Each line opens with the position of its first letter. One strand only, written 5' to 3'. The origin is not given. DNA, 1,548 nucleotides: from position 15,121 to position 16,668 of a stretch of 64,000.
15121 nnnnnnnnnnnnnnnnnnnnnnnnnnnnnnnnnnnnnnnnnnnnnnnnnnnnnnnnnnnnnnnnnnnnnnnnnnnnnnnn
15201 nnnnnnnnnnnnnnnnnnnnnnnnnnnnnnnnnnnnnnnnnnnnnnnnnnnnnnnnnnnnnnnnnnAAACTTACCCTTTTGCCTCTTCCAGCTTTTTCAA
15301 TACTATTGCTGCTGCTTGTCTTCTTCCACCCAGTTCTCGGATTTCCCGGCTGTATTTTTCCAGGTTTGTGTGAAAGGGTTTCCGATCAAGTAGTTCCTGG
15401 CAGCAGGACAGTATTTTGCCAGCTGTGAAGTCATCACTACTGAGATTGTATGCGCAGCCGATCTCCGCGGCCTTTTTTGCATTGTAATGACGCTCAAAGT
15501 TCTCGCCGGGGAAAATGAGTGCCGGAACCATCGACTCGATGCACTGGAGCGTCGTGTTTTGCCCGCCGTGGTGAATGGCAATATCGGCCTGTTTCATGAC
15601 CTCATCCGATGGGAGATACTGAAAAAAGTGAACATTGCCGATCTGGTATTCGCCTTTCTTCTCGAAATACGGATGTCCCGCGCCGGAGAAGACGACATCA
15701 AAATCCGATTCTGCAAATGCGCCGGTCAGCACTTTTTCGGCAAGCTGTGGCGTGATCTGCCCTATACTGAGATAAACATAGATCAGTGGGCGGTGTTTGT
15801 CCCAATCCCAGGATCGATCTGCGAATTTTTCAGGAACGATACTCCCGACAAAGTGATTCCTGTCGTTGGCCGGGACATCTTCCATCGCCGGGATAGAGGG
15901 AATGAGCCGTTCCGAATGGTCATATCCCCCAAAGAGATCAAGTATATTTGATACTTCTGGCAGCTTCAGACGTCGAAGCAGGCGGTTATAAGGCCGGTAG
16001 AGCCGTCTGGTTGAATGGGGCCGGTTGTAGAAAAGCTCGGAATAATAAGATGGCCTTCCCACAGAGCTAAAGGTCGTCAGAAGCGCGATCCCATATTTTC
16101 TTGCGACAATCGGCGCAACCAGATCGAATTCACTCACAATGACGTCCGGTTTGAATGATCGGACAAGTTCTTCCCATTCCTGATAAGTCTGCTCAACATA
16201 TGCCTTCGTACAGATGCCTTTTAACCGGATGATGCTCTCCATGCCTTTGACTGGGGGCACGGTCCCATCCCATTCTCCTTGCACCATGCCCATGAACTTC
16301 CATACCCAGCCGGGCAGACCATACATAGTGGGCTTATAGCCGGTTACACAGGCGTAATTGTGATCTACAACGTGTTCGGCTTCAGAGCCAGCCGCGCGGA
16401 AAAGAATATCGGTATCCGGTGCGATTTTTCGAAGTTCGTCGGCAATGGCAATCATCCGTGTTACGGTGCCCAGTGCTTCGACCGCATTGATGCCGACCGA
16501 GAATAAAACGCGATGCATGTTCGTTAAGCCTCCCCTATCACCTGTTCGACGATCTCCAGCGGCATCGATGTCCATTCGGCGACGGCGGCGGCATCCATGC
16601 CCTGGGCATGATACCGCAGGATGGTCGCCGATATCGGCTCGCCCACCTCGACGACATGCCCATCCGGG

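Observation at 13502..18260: Tightly packed five-gene operon (beta-helix lipoprotein, VOC, GT1 glycosyltransferase, Cys-rich protein, amidohydrolase) with a compositionally foreign glycosyltransferase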

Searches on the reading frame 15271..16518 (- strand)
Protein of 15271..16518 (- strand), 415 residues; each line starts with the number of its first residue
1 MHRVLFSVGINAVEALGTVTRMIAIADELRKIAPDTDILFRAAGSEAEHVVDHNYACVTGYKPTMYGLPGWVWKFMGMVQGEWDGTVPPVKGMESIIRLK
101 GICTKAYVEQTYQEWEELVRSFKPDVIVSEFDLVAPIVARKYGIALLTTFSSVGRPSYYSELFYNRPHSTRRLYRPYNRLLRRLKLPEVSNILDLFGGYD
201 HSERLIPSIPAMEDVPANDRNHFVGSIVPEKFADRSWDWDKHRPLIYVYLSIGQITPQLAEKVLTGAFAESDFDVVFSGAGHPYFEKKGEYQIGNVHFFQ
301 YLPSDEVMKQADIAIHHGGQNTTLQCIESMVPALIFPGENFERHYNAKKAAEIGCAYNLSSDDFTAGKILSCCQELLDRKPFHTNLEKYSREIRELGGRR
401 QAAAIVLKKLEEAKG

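Call 3: search_protein_families(library=pfam, proteins=[window:15271-16518:-], max_evalue=0.01)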
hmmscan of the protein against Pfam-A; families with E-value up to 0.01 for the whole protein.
window:15271-16518:- (415 aa): 5 families
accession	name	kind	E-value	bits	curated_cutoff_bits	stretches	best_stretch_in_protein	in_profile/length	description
PF06722.18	EryCIII-like_C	-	4.6e-11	43.3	31.7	1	294-389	31-125/145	Erythromycin biosynthesis protein CIII-like, C-terminal domain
PF04101.22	Glyco_tran_28_C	-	9.3e-09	36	22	1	289-382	47-146/166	Glycosyltransferase family 28 C-terminal domain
PF21036.3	EryCIII-like_N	-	0.004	17.3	27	1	96-150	71-126/216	Erythromycin biosynthesis protein CIII-like, N-terminal domain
PF00201.24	UDPGT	-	0.004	16.5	19.5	1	248-391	278-420/499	UDP-glucoronosyl and UDP-glucosyl transferase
PF13528.12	Glyco_trans_1_3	-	0.0042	16.7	25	1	102-148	74-120/322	Glycosyl transferase family 1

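Call 4: search_protein_families(library=ncbifam, proteins=[window:15271-16518:-], max_evalue=0.01)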
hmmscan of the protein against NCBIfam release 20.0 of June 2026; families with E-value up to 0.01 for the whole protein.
window:15271-16518:- (415 aa): 6 families
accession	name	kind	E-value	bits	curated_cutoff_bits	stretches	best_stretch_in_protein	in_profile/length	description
TIGR01426.2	MGT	subfamily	1.7e-25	89.8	260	1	209-411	193-392/393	macrolide family glycosyltransferase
NF000362.1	self_GT_OleI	exception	3.3e-09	36.4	700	1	219-413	230-423/424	OleI family self-immunity macrolide glycosyltransferase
NF033129.1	macro_glyco_Mgt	subfamily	1.7e-08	33.9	700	1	123-409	98-391/393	macrolide-inactivating glycosyltransferase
TIGR04516.1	glycosyl_450act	subfamily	6.5e-08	32.1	440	1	294-394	299-398/418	activator-dependent family glycosyltransferase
TIGR00661.1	MJ1255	subfamily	1.1e-06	28.2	195.9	0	290-364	226-302/321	MJ1255/VC2487 family glycosyltransferase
TIGR01133.1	murG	equivalog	5.8e-05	22.3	250.25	1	282-403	223-347/353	undecaprenyldiphospho-muramoylpentapeptide beta-N-acetylglucosaminyltransferase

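Call 36: find_homologous_proteins(query=window:15271-16518:-, max_evalue=0.001)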
Query window:15271-16518:- (415 aa): 72 proteins with E <= 0.001 among 5998 candidates.
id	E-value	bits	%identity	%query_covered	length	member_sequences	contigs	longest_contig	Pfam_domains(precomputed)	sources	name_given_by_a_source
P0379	2.0e-285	964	100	100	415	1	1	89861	PF04101.23,PF06722.19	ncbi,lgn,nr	ncbi:MAG: glycosyl transferase [Anaerolineae bacterium]|nr:glycosyl transferase [Anaerolineae bacter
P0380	4.3e-244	828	85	100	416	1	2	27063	PF00201.25,PF04101.23,PF06722.19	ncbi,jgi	-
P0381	1.3e-227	774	79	98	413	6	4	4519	PF04101.23,PF06722.19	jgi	jgi:UDP:flavonoid glycosyltransferase YjiC (YdhE family)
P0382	2.1e-225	767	79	98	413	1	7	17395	PF04101.23,PF06722.19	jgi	jgi:UDP:flavonoid glycosyltransferase YjiC (YdhE family)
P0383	6.8e-225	765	78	98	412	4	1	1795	PF00201.25,PF04101.23,PF06722.19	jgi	jgi:UDP:flavonoid glycosyltransferase YjiC (YdhE family)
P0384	7.9e-222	755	76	99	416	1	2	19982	PF00201.25,PF04101.23,PF06722.19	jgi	jgi:UDP:flavonoid glycosyltransferase YjiC (YdhE family)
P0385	1.2e-215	734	75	98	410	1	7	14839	PF04101.23,PF06722.19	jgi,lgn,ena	jgi:MGT family glycosyltransferase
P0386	5.0e-214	729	75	98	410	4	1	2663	PF04101.23,PF06722.19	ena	-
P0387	4.2e-213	726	76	98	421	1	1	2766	PF04101.23,PF06722.19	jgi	jgi:MGT family glycosyltransferase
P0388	8.9e-213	725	75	98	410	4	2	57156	PF00201.25,PF04101.23,PF06722.19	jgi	jgi:UDP:flavonoid glycosyltransferase YjiC (YdhE family)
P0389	5.4e-212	722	74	98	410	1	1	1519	PF04101.23,PF06722.19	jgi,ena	-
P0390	6.1e-212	722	74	98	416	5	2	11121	PF04101.23,PF06722.19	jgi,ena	-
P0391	9.5e-212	722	74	98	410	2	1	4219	PF04101.23,PF06722.19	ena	-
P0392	2.5e-211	720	75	98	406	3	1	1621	PF04101.23,PF06722.19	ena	-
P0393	4.2e-210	716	73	98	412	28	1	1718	PF04101.23,PF06722.19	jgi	jgi:MGT family glycosyltransferase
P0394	2.0e-208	711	73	99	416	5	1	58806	PF04101.23,PF06722.19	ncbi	-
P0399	2.9e-193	661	67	98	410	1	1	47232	PF04101.23,PF06722.19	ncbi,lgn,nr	ncbi:MAG: hypothetical protein JW929_11600 [Anaerolineales bacterium]|nr:hypothetical protein [Anaer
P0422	3.2e-101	357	42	98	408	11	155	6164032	PF04101.23,PF06722.19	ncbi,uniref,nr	ncbi:glycosyltransferase [Clostridium beijerinckii]|uniref:UDP:flavonoid glycosyltransferase YjiC (Y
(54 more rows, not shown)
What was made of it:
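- Closest known: YjiC / OleD / OleI-type GT1 UDP-glycosyltransferases. Different: It forms its own subfamily, restricted in my search to Anaerolineae, a few Bacillota and Clostridium (call 36).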

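Call 37: find_encoding_contigs(protein=P0388, flank=6000, max_places=2)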
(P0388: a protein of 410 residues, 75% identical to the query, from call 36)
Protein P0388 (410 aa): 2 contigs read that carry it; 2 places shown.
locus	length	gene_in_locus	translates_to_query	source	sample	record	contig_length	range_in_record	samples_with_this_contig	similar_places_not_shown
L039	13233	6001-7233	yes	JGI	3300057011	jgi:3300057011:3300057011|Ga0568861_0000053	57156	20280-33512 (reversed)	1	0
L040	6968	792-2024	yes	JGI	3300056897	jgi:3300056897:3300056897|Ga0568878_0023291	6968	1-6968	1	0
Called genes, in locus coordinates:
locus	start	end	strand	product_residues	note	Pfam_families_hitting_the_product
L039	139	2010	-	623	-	PF07944:Beta-AFase-like_GH127_cat, PF20736:Glyco_hydro127M, PF20737:Glyco_hydro127C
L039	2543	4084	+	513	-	PF01266:DAO (faint), PF01593:Amino_oxidase, PF13450:NAD_binding_8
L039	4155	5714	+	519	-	PF02129:Peptidase_S15, PF08530:PepX_C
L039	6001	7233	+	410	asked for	PF00201:UDPGT (faint), PF04101:Glyco_tran_28_C, PF06722:EryCIII-like_C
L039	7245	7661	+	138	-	-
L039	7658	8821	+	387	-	PF04101:Glyco_tran_28_C, PF06722:EryCIII-like_C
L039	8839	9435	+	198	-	PF00440:TetR_N, PF14246:TetR_C_7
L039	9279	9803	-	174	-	PF00753:Lactamase_B, PF23023:Anti-Pycsar_Apyc1 (weak), PF12706:Lactamase_B_2 (weak)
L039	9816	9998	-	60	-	-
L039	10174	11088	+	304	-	PF01418:HTH_6, PF01380:SIS (weak)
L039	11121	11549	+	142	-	PF01741:MscL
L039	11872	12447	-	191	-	PF27998:ArabinogalactanP (weak)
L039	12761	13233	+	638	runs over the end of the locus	PF00128:Alpha-amylase (faint), PF14701:hDGE_amylase (faint)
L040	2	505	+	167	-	?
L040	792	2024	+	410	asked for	PF00201:UDPGT (faint), PF04101:Glyco_tran_28_C, PF06722:EryCIII-like_C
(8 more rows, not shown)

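Call 38: find_encoding_contigs(protein=P0394, flank=6000, max_places=1)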
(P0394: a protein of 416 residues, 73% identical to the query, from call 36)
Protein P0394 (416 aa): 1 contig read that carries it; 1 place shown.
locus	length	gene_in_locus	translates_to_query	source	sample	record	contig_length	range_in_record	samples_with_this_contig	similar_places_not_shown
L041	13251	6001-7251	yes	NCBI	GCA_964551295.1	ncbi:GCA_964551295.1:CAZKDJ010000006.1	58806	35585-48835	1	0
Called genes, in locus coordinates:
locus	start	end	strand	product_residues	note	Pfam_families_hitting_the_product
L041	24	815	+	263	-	PF13183:Fer4_8 (faint), PF14697:Fer4_21 (faint), PF13237:Fer4_10 (weak), PF12838:Fer4_7 (faint), PF13187:Fer4_9 (weak), PF13484:Fer4_16 (faint)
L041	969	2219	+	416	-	-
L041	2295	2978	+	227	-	-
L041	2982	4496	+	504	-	PF01266:DAO (faint), PF01593:Amino_oxidase, PF13450:NAD_binding_8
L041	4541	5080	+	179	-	-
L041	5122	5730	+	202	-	-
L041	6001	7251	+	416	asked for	PF04101:Glyco_tran_28_C, PF06722:EryCIII-like_C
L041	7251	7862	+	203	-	PF00440:TetR_N, PF16859:TetR_C_11 (weak), PF14246:TetR_C_7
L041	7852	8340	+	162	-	PF13787:HXXEE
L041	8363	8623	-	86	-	PF00753:Lactamase_B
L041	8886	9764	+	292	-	PF01418:HTH_6, PF01380:SIS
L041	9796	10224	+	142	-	PF01741:MscL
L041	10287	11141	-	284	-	PF02645:DegV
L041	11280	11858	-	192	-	PF27998:ArabinogalactanP (weak)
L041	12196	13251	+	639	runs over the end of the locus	PF14701:hDGE_amylase (weak)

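Call 39: find_encoding_contigs(protein=P0399, flank=6000, max_places=1)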
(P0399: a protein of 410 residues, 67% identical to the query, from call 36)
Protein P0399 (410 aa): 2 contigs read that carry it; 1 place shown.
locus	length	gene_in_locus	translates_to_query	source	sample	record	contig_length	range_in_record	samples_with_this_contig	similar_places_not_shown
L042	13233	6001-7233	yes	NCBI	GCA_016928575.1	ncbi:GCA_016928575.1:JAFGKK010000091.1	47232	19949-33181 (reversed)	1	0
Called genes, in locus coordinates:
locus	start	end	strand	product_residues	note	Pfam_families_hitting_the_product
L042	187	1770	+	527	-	PF00083:Sugar_tr, PF07690:MFS_1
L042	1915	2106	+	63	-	-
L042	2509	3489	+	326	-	-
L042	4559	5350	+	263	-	PF01209:Ubie_methyltran, PF13489:Methyltransf_23, PF08241:Methyltransf_11, PF08242:Methyltransf_12, PF13649:Methyltransf_25, PF13847:Methyltransf_31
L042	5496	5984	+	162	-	PF14512:TM1586_NiRdase (faint), PF00881:Nitroreductase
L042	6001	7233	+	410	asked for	PF04101:Glyco_tran_28_C, PF06722:EryCIII-like_C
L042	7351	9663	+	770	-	PF00933:Glyco_hydro_3, PF01915:Glyco_hydro_3_C, PF14310:Fn3-like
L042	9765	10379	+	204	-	-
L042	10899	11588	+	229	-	PF00326:Peptidase_S9 (weak), PF01738:DLH (weak), PF08840:BAAT_C (faint)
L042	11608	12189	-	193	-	-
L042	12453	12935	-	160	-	PF12724:Flavodoxin_5 (weak)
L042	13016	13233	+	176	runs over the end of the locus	PF13302:Acetyltransf_3, PF00583:Acetyltransf_1, PF13508:Acetyltransf_7 (weak)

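Call 40: find_encoding_contigs(protein=P0422, flank=6000, max_places=1)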
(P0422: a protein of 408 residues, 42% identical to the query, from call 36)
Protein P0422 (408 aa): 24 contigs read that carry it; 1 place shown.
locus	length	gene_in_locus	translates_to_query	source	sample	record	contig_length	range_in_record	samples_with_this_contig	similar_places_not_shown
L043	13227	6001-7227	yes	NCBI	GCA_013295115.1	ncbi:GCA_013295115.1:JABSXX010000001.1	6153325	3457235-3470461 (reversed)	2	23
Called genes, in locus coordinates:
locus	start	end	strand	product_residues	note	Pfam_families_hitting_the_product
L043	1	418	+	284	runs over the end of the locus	PF01435:Peptidase_M48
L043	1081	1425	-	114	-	-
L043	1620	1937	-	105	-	-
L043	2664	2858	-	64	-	-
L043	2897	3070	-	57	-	-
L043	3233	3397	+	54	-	-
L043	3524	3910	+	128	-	-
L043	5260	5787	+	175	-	PF03551:PadR (weak)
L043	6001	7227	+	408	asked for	PF04101:Glyco_tran_28_C (weak), PF06722:EryCIII-like_C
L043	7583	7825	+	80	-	PF01526:DDE_Tnp_Tn3 (weak)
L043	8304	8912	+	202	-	-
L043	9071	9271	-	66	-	PF12841:YvrJ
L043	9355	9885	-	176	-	-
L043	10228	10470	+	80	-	-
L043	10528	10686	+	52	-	-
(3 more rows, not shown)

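Call 47: search_solved_structures(query=window:15271-16518:-, max_evalue=0.001, show_alignments=1)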
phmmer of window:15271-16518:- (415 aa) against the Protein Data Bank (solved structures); distinct sequences matched with E-value up to 0.001: 26.
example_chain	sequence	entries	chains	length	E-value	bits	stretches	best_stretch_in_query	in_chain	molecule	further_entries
6kqx_A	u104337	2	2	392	7.3e-17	64.7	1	114-406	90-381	Uncharacterized UDP-glucosyltransferase YjiC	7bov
6kqw_A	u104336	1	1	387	8.7e-17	64.4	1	114-406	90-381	Uncharacterized UDP-glucosyltransferase YjiC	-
7vlb_A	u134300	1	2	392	2.4e-16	63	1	114-406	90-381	UDP-glycosyltransferase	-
3otg_A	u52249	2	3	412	6.1e-15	58.3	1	40-400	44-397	CalG1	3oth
10zg_A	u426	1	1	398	1.8e-11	46.9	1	247-408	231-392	Glycosyl transferase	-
2iya_A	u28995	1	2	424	9.6e-10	41.2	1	218-410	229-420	OLEANDOMYCIN GLYCOSYLTRANSFERASE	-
7xx4_A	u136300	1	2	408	1.8e-09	40.3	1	124-410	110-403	Oleandomycin glycosyltransferase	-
4ldp_A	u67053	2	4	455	6.6e-09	38.5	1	259-396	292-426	NDP-forosamyltransferase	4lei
4m83_A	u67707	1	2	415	1.1e-07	34.4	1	124-408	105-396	Oleandomycin glycosyltransferase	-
2iyf_A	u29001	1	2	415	1.1e-07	34.4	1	124-408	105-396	OLEANDOMYCIN GLYCOSYLTRANSFERASE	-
4m60_A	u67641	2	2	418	1.1e-07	34.4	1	124-408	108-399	Oleandomycin glycosyltransferase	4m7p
8h5d_A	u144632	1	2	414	3.7e-07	32.7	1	219-411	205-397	Glycosyltransferase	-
6j31_A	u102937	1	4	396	3.8e-07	32.7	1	194-410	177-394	kcn28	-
6j32_A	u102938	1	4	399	3.8e-07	32.6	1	194-410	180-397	Kcn28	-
7vm0_A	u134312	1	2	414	6.8e-07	31.8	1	219-411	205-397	Glycosyl transferase family 1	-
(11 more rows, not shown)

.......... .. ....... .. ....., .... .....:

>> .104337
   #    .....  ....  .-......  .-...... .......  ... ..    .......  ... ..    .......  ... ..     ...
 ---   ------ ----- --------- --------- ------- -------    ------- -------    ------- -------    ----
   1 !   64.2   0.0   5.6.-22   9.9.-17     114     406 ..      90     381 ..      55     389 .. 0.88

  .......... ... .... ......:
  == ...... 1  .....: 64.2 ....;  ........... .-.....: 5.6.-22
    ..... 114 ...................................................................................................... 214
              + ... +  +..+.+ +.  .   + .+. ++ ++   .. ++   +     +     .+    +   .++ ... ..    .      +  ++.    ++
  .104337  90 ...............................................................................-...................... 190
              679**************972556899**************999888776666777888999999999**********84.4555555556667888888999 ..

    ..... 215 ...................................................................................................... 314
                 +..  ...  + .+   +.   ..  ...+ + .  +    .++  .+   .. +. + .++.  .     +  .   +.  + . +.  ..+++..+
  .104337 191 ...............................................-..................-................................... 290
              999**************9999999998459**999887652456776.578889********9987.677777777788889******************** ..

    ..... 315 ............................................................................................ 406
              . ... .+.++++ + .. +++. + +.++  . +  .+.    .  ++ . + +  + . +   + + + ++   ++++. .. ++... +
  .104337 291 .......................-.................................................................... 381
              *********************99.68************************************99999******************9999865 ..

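Call 57: search_protein_families(library=padloc, proteins=[window:15271-16518:-], max_evalue=0.001)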
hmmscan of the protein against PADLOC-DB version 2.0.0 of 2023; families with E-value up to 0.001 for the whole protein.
window:15271-16518:- (415 aa): 0 families

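Call 60: find_encoding_contigs(protein=P0382, flank=6000, max_places=2)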
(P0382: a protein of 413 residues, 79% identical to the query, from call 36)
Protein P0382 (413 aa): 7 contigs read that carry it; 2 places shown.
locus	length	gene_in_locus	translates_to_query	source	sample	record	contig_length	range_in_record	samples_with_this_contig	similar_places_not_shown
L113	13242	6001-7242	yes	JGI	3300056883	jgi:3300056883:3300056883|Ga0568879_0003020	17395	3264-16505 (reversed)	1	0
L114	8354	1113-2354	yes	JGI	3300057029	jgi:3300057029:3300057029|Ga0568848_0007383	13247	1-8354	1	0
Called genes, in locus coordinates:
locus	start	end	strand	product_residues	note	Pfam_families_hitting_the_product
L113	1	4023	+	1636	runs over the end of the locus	?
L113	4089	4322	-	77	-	PF07927:HicA_toxin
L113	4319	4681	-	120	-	PF15970:HicB-like_2, PF15919:HicB_lk_antitox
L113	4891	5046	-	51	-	-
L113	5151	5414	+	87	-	-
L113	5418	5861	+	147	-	-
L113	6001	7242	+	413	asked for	PF04101:Glyco_tran_28_C, PF06722:EryCIII-like_C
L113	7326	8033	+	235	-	PF03737:RraA-like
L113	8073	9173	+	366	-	PF00155:Aminotran_1_2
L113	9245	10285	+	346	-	PF13378:MR_MLE_C, PF26685:DUF8230_C (faint)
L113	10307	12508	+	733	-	PF00278:Orn_DAP_Arg_deC, PF02784:Orn_Arg_deC_N, PF01678:DAP_epimerase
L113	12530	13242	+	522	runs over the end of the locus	PF07969:Amidohydro_3, PF01979:Amidohydro_1 (weak)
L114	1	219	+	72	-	?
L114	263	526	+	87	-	-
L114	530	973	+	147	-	-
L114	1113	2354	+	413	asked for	PF04101:Glyco_tran_28_C, PF06722:EryCIII-like_C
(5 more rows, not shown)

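Call 61: find_encoding_contigs(protein=P0384, flank=6000, max_places=2)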
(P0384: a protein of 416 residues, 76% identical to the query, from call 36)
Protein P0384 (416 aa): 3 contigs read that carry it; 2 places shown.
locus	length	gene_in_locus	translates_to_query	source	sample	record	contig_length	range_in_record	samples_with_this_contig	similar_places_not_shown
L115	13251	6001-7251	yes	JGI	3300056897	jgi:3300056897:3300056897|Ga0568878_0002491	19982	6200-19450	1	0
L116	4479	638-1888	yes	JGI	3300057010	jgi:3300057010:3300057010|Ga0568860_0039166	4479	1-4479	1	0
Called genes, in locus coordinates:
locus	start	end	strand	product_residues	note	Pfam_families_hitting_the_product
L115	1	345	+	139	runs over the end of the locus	PF01894:YjbQ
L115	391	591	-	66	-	-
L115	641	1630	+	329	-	PF08240:ADH_N, PF00107:ADH_zinc_N, PF13602:ADH_zinc_N_2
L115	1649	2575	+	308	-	PF24709:DUF7670 (weak)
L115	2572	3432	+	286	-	PF00106:adh_short, PF13561:adh_short_C2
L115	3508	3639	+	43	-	-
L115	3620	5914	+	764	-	PF00989:PAS, PF08448:PAS_4, PF13426:PAS_9, PF00989:PAS (weak), PF13426:PAS_9, PF00512:HisKA, PF02518:HATPase_c, PF00072:Response_reg, +3 more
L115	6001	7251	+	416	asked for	PF00201:UDPGT (weak), PF04101:Glyco_tran_28_C (weak), PF06722:EryCIII-like_C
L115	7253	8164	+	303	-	PF00005:ABC_tran, PF13304:AAA_21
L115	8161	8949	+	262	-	PF12730:ABC2_membrane_4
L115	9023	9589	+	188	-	PF04140:ICMT (weak), PF04191:PEMT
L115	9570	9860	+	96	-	-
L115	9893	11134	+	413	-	PF07969:Amidohydro_3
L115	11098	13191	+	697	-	PF16990:CBM_35 (faint), PF03422:CBM_6 (faint)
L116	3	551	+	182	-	?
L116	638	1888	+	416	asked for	PF00201:UDPGT (weak), PF04101:Glyco_tran_28_C (weak), PF06722:EryCIII-like_C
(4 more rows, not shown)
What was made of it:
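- GT orthologues sit beside TetR, PadR and ABC exporter genes elsewhere (calls 37-40, 61).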
